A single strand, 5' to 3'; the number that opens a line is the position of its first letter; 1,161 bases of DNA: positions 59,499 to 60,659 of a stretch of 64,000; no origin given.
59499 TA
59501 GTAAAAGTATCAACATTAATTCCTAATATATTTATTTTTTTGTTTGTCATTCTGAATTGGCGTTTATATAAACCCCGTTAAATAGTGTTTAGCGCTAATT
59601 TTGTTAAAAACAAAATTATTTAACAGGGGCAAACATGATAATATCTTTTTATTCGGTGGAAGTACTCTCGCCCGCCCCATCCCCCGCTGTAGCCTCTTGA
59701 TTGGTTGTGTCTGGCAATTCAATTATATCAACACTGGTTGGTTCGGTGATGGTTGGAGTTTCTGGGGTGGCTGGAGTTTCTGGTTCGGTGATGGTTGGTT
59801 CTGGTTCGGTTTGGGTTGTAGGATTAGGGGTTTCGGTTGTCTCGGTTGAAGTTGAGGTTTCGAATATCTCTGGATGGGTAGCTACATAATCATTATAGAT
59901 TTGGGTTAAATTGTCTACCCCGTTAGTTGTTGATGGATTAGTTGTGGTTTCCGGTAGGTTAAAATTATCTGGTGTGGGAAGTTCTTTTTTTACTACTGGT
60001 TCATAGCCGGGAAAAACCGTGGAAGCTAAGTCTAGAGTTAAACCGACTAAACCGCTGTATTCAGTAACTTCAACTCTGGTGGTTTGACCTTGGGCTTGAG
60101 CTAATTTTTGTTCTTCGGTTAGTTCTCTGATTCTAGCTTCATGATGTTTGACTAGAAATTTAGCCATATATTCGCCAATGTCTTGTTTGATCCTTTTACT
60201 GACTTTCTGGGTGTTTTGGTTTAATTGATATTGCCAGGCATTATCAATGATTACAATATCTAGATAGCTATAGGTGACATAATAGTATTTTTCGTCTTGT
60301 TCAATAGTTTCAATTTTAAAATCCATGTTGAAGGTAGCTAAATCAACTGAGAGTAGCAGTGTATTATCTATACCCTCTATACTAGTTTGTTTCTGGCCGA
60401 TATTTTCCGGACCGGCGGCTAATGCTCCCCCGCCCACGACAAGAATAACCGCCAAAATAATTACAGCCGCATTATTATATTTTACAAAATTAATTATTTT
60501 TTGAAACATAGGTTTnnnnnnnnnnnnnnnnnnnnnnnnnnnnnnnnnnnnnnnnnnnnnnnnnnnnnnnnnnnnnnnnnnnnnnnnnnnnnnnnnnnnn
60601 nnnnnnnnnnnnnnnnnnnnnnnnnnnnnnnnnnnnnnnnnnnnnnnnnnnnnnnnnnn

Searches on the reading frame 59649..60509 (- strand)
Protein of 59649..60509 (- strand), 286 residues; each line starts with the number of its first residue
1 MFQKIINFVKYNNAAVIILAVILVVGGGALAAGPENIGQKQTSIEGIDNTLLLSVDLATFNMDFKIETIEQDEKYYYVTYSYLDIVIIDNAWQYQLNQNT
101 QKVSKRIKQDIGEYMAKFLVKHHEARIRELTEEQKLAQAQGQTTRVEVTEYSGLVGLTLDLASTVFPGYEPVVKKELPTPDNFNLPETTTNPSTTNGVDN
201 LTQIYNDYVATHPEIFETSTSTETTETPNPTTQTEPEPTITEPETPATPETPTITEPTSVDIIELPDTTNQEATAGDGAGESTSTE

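Call 62: search_protein_families(library=pfam, proteins=[window:59649-60509:-], max_evalue=0.001)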
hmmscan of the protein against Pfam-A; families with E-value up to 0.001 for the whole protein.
window:59649-60509:- (286 aa): 1 family
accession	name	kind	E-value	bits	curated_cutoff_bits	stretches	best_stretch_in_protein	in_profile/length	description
PF03272.18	Mucin_bdg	-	0.00096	19.4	27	0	45-150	3-113/116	Putative mucin or carbohydrate-binding module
